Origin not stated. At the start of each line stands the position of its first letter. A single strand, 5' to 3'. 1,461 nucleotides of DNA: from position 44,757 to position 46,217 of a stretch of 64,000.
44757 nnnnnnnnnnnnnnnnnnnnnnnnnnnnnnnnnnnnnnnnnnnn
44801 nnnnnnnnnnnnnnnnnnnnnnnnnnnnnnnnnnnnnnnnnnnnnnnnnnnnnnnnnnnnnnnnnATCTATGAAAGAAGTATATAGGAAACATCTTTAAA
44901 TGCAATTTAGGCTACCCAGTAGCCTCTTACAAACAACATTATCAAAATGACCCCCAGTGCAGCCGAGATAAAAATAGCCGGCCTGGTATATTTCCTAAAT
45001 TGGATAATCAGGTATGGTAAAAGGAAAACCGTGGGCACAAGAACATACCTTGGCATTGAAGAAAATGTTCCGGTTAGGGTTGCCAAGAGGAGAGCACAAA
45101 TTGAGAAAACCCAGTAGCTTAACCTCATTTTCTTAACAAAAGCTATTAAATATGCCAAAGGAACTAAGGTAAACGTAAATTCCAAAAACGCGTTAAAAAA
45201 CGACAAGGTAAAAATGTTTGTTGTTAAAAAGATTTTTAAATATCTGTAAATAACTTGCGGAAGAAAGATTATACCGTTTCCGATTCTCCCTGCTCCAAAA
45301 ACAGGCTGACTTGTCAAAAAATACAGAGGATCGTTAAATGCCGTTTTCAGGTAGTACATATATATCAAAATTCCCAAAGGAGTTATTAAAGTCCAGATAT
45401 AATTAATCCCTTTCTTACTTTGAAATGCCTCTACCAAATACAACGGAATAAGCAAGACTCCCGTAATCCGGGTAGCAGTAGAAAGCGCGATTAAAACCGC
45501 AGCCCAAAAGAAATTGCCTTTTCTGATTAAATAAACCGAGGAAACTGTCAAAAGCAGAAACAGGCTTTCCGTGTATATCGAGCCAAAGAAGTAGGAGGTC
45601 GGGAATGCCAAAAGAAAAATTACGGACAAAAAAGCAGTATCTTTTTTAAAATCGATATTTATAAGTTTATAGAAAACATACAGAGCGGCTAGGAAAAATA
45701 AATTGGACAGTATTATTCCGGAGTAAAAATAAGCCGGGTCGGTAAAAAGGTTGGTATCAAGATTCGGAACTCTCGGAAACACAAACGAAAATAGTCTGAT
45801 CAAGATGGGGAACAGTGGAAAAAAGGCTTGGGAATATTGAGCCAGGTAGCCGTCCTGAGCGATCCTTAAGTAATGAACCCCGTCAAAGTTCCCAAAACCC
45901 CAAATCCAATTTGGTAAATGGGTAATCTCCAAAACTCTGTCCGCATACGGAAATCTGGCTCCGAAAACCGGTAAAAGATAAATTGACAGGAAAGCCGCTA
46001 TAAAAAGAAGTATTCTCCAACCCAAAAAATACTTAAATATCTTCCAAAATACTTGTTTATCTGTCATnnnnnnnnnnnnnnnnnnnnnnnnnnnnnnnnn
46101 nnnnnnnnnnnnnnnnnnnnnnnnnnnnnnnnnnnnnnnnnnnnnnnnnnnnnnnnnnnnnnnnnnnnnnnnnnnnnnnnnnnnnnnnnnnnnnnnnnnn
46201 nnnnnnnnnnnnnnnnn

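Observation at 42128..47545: Polyprenyl-phosphate-sugar module: GT2 - DUF2304-like - GtrB-like GT2 - Fcl - PIG-V-like GT-C - DUF2079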

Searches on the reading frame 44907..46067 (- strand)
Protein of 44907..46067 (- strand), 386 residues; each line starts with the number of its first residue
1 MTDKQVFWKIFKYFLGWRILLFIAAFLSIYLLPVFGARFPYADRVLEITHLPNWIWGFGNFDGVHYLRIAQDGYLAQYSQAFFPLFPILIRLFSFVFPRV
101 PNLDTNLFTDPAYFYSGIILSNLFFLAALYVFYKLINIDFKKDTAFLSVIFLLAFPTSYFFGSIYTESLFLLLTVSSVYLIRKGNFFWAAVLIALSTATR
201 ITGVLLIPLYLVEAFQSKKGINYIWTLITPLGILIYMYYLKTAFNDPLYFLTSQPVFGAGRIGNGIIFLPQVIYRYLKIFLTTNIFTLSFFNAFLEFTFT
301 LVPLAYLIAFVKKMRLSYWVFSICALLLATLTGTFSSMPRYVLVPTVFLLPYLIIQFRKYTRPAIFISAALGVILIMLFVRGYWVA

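Call 3: search_protein_families(library=pfam, proteins=[window:44907-46067:-], max_evalue=0.01)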
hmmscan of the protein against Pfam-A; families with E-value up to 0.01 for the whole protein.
window:44907-46067:- (386 aa): 1 family
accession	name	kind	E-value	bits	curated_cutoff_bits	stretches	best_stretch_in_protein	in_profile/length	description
PF04188.19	Mannosyl_trans2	-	2.7e-15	57.1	22.4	1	53-207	53-206/443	Mannosyltransferase (PIG-V)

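Call 13: search_protein_families(library=ncbifam, proteins=[window:44907-46067:-], max_evalue=0.001)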
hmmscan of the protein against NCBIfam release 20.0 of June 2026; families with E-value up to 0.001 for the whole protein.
window:44907-46067:- (386 aa): 0 families

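Call 15: find_encoding_contigs(protein=window:44907-46067:-, flank=10000, max_places=6)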
Protein window:44907-46067:- (386 aa): 1 contig read that carries it; 1 place shown.
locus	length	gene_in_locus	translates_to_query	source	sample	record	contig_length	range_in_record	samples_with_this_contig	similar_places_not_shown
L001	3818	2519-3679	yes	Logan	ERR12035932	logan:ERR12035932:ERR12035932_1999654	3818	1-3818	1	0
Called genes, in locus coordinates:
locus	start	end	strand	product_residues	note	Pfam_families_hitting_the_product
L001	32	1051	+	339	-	PF13439:Glyco_transf_4, PF00534:Glycos_transf_1, PF20706:GT4-conflict, PF13692:Glyco_trans_1_4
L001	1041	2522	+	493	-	PF09852:DUF2079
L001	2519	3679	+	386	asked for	PF04188:Mannosyl_trans2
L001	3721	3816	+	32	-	?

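Call 16: find_homologous_proteins(query=window:44907-46067:-, max_evalue=0.001)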
Query window:44907-46067:- (386 aa): 2804 proteins with E <= 0.001 among 8000 candidates; the best 120 are listed.
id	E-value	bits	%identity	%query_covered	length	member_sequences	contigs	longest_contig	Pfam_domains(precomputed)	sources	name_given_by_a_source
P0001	8.8e-244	827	100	100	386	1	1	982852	PF04188.19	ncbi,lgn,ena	-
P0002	1.4e-197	675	80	100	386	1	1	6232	PF04188.19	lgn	-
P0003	5.5e-196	670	82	99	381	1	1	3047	PF04188.19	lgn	-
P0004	7.3e-193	659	81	96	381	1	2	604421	PF04188.19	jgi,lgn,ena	jgi:Gpi18-like mannosyltransferase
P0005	8.9e-193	659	82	99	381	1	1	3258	PF04188.19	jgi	jgi:Gpi18-like mannosyltransferase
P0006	2.0e-192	658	76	100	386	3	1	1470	PF04188.19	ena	-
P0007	3.4e-191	654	81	99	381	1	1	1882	PF04188.19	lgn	-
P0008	6.7e-191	653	80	99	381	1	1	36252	PF04188.19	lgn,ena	-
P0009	8.2e-191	653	81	98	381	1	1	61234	PF04188.19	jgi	jgi:Gpi18-like mannosyltransferase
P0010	1.0e-190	652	81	99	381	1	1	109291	PF04188.19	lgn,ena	-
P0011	1.1e-190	652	81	99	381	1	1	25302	PF04188.19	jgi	jgi:Gpi18-like mannosyltransferase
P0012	1.5e-188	645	81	96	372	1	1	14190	PF04188.19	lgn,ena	-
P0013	5.5e-188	643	80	99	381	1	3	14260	PF04188.19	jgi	jgi:Gpi18-like mannosyltransferase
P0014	2.0e-187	642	78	99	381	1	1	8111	PF04188.19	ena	-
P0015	2.0e-187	642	79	99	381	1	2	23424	PF04188.19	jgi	jgi:Gpi18-like mannosyltransferase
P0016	2.8e-187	641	79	99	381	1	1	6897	PF04188.19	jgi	jgi:Gpi18-like mannosyltransferase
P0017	3.5e-187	641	77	99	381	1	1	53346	PF04188.19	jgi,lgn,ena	-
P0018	5.9e-186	637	75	99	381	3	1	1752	PF04188.19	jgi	jgi:Gpi18-like mannosyltransferase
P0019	6.8e-186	636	78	98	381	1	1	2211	PF04188.19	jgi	jgi:Gpi18-like mannosyltransferase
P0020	7.6e-186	636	77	99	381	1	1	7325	PF04188.19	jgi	jgi:hypothetical protein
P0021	2.2e-185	635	77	99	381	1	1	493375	PF04188.19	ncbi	-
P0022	3.0e-185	634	77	99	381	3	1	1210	PF04188.19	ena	-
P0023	3.2e-185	634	78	99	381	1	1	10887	PF04188.19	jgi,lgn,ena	-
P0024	3.7e-185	634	73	100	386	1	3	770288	PF04188.19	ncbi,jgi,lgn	-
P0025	7.3e-185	633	77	99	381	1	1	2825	PF04188.19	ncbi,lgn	-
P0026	2.0e-184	632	79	99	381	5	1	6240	PF04188.19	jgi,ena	-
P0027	3.2e-184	631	73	100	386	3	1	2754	PF04188.19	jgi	-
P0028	5.2e-184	630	77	99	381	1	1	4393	PF04188.19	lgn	-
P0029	1.0e-183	629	82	91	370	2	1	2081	PF04188.19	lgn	-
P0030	1.1e-183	629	76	99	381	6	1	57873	PF04188.19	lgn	-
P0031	1.3e-183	629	76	99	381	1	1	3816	PF04188.19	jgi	jgi:Gpi18-like mannosyltransferase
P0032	2.1e-183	628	76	99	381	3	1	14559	PF04188.19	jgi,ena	-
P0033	4.9e-183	627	77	99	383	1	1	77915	PF04188.19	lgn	-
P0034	2.0e-182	625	78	98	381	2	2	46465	PF04188.19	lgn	-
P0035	1.0e-181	623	76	99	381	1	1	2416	PF04188.19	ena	-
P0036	2.2e-181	622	75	99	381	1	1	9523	PF04188.19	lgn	-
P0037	2.6e-181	621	76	99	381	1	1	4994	PF04188.19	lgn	-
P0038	2.7e-181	621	75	99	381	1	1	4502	PF04188.19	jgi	jgi:Gpi18-like mannosyltransferase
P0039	3.0e-181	621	76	99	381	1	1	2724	PF04188.19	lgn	-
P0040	3.5e-181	621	75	99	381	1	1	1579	PF04188.19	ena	-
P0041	4.4e-181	621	76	99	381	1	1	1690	PF04188.19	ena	-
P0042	6.5e-181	620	75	99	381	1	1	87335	PF04188.19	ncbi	-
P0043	1.6e-180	619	76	99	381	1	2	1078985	PF04188.19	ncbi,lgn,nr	ncbi:MAG: hypothetical protein HYV90_02810 [Candidatus Woesebacteria bacterium]|nr:MAG: hypothetical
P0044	1.4e-179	616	74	99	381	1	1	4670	PF04188.19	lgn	-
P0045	2.0e-179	615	74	99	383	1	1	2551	PF04188.19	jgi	-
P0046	1.0e-177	610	74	98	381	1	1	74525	PF04188.19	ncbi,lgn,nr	ncbi:MAG TPA: mannosyltransferase family protein [Patescibacteria group bacterium]|nr:mannosyltransf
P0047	1.4e-176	606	74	96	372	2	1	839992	PF04188.19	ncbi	-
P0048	1.4e-175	603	73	99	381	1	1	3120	PF04188.19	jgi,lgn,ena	-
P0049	3.2e-175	601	73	99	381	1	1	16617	PF04188.19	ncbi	-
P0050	2.1e-173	595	72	99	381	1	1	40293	PF04188.19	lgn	-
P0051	6.6e-170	584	70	99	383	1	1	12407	PF04188.19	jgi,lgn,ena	-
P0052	2.2e-168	579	71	99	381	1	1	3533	PF04188.19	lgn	-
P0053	3.0e-165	569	70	99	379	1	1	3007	PF04188.19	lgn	-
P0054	9.5e-165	567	69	99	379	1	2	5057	PF04188.19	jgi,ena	-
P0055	1.4e-163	563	69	99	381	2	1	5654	PF04188.19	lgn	-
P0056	1.2e-161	557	67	99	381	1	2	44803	PF04188.19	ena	-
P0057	4.4e-161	555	67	97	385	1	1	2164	PF04188.19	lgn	-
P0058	8.7e-161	554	68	99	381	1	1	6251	PF04188.19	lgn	-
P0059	4.0e-160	552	67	99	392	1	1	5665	PF04188.19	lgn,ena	-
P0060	9.6e-160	550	67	99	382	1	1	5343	PF04188.19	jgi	-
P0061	9.2e-158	544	67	99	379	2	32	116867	PF04188.19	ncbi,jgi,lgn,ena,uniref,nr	ncbi:hypothetical protein A2210_01760 [Candidatus Woesebacteria bacterium RIFOXYA1_FULL_40_18]|unire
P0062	2.5e-155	536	67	99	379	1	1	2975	PF04188.19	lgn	-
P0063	3.9e-155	535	67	98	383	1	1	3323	PF04188.19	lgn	-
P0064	8.1e-154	531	65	100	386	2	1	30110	PF04188.19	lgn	-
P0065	2.0e-152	526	64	98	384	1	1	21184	PF04188.19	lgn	-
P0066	5.5e-152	525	68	95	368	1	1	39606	PF04188.19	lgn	-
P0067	7.2e-151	521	67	99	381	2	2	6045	PF04188.19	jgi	jgi:Gpi18-like mannosyltransferase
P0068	4.2e-150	519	63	99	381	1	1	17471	PF04188.19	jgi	jgi:Gpi18-like mannosyltransferase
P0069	4.9e-147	509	64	98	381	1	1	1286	PF09594.17,PF04188.19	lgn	-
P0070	2.9e-145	503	63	99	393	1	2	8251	PF04188.19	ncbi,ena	-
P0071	2.4e-140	487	60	100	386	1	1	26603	PF04188.19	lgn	-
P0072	7.9e-140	485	60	98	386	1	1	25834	PF04188.19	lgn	-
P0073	9.2e-137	475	57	99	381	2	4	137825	PF04188.19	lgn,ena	-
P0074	1.6e-136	474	58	98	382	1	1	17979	PF04188.19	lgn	-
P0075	2.3e-136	473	59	100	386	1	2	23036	PF04188.19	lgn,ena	-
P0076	3.9e-136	473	60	100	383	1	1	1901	PF04188.19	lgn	-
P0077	1.1e-135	471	59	100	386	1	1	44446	PF04188.19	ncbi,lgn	ncbi:MAG: mannosyltransferase family protein [Microgenomates group bacterium]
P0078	2.8e-134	467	58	100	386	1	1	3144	PF04188.19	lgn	-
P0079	1.5e-133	464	57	100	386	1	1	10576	PF04188.19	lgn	-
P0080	1.8e-133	464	60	98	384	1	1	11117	PF04188.19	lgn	-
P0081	3.3e-133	463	57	100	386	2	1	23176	PF04188.19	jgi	jgi:Gpi18-like mannosyltransferase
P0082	1.3e-132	461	57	99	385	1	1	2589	PF04188.19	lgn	-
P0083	1.6e-132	461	59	100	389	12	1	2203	PF04188.19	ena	-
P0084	2.5e-132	460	58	99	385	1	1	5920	PF04188.19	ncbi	-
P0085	3.4e-131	456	56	100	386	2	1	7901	PF04188.19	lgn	-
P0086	9.9e-131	455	59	98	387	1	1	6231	PF04188.19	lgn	-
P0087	1.0e-127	445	56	99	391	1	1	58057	PF04188.19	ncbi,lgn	-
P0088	1.4e-127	445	57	99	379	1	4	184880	PF09594.17,PF04188.19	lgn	-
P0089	1.8e-127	444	57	100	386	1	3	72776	PF04188.19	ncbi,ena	-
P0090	5.8e-127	442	56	99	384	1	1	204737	PF04188.19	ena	-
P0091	4.0e-125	436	56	99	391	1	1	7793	PF04188.19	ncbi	-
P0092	6.2e-125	436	57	98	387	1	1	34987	PF04188.19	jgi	jgi:Gpi18-like mannosyltransferase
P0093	2.6e-124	434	57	98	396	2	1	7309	PF04188.19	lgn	-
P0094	2.6e-124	434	57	92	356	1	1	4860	PF04188.19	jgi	jgi:Gpi18-like mannosyltransferase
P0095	3.3e-124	433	57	98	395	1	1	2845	PF04188.19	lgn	-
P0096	3.3e-124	433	57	98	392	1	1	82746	PF04188.19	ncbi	-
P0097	6.6e-124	432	57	100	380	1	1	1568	PF04188.19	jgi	-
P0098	3.8e-122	427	54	98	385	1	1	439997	PF04188.19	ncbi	-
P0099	5.4e-122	426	56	98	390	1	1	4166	PF04188.19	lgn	-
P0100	1.2e-121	425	55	100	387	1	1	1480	PF04188.19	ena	-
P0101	1.2e-121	425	57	96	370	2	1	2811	PF04188.19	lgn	-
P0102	1.8e-121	424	56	98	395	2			PF04188.19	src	-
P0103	1.9e-121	424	57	98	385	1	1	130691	PF04188.19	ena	-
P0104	2.5e-121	424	55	99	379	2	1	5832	PF04188.19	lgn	-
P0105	2.5e-121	424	54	98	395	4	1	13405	PF04188.19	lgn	-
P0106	4.3e-121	423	57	98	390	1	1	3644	PF04188.19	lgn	-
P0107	9.9e-121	422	57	98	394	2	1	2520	PF04188.19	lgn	-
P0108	1.5e-120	421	57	96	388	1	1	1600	PF04188.19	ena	-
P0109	2.1e-120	421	55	99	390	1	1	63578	PF04188.19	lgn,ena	-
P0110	3.2e-120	420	54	100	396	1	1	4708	PF04188.19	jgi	-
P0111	3.3e-120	420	52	100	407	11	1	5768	PF04188.19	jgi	-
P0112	4.1e-120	420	56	99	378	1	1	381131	PF04188.19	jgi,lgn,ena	-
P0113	6.2e-120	419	55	98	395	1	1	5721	PF04188.19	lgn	-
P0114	1.8e-119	418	56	97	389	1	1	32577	PF04188.19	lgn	-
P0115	2.5e-119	417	54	100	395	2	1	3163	PF04188.19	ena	-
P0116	2.9e-119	417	54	100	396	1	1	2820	PF04188.19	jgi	jgi:Gpi18-like mannosyltransferase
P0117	3.3e-119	417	55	99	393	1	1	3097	PF04188.19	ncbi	-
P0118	4.3e-119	417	52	98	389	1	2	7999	PF04188.19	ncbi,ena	-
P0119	4.4e-119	417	54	98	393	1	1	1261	PF04188.19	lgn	-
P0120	6.8e-119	416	55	97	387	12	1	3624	PF04188.19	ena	-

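Call 17: find_encoding_contigs(protein=P0043, flank=10000, max_places=2)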
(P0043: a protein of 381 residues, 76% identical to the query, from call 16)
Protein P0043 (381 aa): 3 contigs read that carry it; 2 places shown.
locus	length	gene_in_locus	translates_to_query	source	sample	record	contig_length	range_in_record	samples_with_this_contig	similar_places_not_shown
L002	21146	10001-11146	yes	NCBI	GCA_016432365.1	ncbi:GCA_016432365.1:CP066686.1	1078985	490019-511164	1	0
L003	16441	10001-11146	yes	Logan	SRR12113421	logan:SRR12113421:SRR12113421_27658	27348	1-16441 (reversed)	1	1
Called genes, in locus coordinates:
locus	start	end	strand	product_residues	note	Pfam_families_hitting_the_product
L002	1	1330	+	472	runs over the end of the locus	PF13231:PMT_2 (weak)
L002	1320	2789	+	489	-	PF13231:PMT_2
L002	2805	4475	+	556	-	PF02366:PMT, PF13231:PMT_2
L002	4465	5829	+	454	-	PF13231:PMT_2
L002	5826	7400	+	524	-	PF13231:PMT_2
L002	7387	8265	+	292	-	PF00535:Glycos_transf_2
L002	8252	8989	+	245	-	PF00106:adh_short, PF01370:Epimerase (weak), PF08659:KR (weak), PF13561:adh_short_C2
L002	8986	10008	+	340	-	PF13579:Glyco_trans_4_4 (faint), PF13439:Glyco_transf_4, PF00534:Glycos_transf_1, PF13692:Glyco_trans_1_4, PF20706:GT4-conflict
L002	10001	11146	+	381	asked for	PF04188:Mannosyl_trans2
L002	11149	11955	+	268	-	PF01370:Epimerase, PF04321:RmlD_sub_bind, PF07993:NAD_binding_4 (faint), PF02719:Polysacc_synt_2, PF01073:3Beta_HSD, PF16363:GDP_Man_Dehyd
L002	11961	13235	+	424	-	PF01943:Polysacc_synt, PF13440:Polysacc_synt_3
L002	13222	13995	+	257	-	PF00535:Glycos_transf_2, PF10111:Glyco_tranf_2_2 (weak)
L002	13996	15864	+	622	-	PF12979:DUF3863 (faint)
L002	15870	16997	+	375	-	PF13439:Glyco_transf_4 (weak), PF20706:GT4-conflict, PF00534:Glycos_transf_1, PF13692:Glyco_trans_1_4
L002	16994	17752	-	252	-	PF03141:Methyltransf_29 (weak), PF05401:NodS (weak), PF13489:Methyltransf_23, PF01209:Ubie_methyltran, PF13649:Methyltransf_25, PF13847:Methyltransf_31, PF08241:Methyltransf_11, PF08242:Methyltransf_12, +1 more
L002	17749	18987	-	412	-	PF13439:Glyco_transf_4 (weak), PF00534:Glycos_transf_1, PF13692:Glyco_trans_1_4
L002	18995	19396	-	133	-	PF19480:DUF6016 (faint)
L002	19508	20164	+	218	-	PF01209:Ubie_methyltran, PF13489:Methyltransf_23, PF13847:Methyltransf_31, PF08241:Methyltransf_11, PF08242:Methyltransf_12, PF13649:Methyltransf_25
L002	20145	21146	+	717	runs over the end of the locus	PF13231:PMT_2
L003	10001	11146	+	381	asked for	PF04188:Mannosyl_trans2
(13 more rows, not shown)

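Call 18: find_encoding_contigs(protein=P0061, flank=10000, max_places=2)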
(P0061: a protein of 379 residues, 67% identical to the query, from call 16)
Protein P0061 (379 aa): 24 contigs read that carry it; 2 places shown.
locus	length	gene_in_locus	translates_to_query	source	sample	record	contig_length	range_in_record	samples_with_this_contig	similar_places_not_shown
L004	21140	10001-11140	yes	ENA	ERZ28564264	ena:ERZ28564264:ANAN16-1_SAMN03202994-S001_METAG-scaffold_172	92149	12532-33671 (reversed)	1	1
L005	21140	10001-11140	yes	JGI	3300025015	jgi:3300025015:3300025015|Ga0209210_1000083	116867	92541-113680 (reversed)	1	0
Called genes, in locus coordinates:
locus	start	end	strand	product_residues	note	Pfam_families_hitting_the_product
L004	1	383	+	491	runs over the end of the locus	PF02366:PMT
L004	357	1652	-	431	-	PF01266:DAO (weak), PF01593:Amino_oxidase, PF13450:NAD_binding_8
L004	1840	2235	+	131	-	PF18915:DUF5667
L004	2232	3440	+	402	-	-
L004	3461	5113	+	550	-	PF02366:PMT, PF13231:PMT_2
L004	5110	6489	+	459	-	PF13231:PMT_2 (weak)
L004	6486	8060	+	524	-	PF02366:PMT, PF13231:PMT_2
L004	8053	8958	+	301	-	PF00535:Glycos_transf_2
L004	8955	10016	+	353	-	PF13439:Glyco_transf_4, PF00534:Glycos_transf_1, PF13692:Glyco_trans_1_4, PF20706:GT4-conflict (weak)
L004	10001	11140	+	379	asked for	PF04188:Mannosyl_trans2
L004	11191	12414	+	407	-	PF01943:Polysacc_synt, PF13440:Polysacc_synt_3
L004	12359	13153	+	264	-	PF00535:Glycos_transf_2, PF13641:Glyco_tranf_2_3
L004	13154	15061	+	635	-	-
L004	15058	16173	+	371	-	PF13439:Glyco_transf_4, PF13579:Glyco_trans_4_4, PF20706:GT4-conflict, PF00534:Glycos_transf_1, PF13692:Glyco_trans_1_4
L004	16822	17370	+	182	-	PF01370:Epimerase, PF16363:GDP_Man_Dehyd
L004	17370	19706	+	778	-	-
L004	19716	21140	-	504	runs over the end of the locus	-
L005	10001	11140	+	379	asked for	PF04188:Mannosyl_trans2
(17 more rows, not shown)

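Call 19: find_encoding_contigs(protein=P0098, flank=10000, max_places=2)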
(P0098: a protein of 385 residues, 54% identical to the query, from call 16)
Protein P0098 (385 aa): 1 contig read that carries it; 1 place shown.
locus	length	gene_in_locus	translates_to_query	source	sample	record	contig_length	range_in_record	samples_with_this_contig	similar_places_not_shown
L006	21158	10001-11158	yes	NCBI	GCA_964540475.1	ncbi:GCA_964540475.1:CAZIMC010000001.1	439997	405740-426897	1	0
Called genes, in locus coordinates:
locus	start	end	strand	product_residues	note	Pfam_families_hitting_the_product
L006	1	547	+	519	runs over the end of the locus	-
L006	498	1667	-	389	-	PF26314:MptA_B_family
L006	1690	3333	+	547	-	PF02366:PMT, PF13231:PMT_2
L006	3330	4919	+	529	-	PF02366:PMT, PF13231:PMT_2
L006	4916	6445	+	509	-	-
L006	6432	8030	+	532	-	PF13231:PMT_2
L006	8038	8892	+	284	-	PF00535:Glycos_transf_2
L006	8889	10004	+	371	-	PF13439:Glyco_transf_4, PF00534:Glycos_transf_1, PF13692:Glyco_trans_1_4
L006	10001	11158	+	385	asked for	PF04188:Mannosyl_trans2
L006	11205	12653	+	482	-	PF13231:PMT_2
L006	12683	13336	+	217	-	PF00535:Glycos_transf_2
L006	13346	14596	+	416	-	PF01943:Polysacc_synt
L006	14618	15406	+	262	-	PF01061:ABC2_membrane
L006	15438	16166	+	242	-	PF13555:AAA_29 (weak), PF00005:ABC_tran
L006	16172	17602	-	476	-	PF26299:MurL_N, PF26298:MurL_epimerase_C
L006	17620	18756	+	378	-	-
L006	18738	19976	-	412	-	PF04230:PS_pyruv_trans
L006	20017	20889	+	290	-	-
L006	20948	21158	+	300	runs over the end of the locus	PF01728:FtsJ (faint), PF13489:Methyltransf_23, PF13679:Methyltransf_32 (faint), PF07021:MetW, PF13847:Methyltransf_31, PF08241:Methyltransf_11, PF08242:Methyltransf_12, PF13649:Methyltransf_25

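Call 21: search_solved_structures(query=window:44907-46067:-, max_evalue=10)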
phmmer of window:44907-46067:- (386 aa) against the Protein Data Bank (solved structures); distinct sequences matched with E-value up to 10: 2.
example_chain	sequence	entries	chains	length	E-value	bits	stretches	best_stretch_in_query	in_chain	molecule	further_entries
8y81_B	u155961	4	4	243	0.48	13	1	140-241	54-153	High affinity immunoglobulin epsilon receptor subunit beta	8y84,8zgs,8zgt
2jfe_X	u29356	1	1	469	0.78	12.4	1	212-253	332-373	CYTOSOLIC BETA-GLUCOSIDASE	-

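Call 43: predict_structure(alignment_id=A1)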
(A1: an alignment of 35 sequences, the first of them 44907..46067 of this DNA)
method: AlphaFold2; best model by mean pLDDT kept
length: 386 residues; sequences in the alignment: 35
mean_pLDDT: 90.4   pTM: 0.91
mean pLDDT of the five models: 90.4, 88.4, 85.9, 85.7, 83.4
residues with pLDDT >= 90: 270; 70-90: 98; 50-70: 18; < 50: 0
segments of 3 or more residues with pLDDT < 50: none
pLDDT, mean of each block of 10 residues (from residue 1): 93 96 93 84 90 86 90 78 92 95 92 96 98 97 97 91 93 98 97 97 95 94 96 94 87 59 73 91 91 90 94 94 88 74 90 94 93 90 77
secondary structure, 60 per line:
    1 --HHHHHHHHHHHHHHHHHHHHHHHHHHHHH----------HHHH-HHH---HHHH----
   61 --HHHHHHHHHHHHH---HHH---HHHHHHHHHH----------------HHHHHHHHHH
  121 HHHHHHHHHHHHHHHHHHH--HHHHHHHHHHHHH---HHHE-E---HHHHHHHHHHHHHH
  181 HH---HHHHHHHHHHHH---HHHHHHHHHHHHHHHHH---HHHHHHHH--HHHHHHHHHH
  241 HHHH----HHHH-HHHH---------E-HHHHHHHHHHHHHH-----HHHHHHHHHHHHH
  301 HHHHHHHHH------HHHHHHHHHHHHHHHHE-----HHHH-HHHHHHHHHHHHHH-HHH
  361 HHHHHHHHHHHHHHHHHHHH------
elements in order: H3-31 H42-45 H53-56 H63-75 H85-94 H111-139 H142-154 H167-182 H186-197 H201-217 H221-228 H231-244 H249-252 H254-257 H269-282 H288-309 H316-331 H338-341 H343-356 H358-380
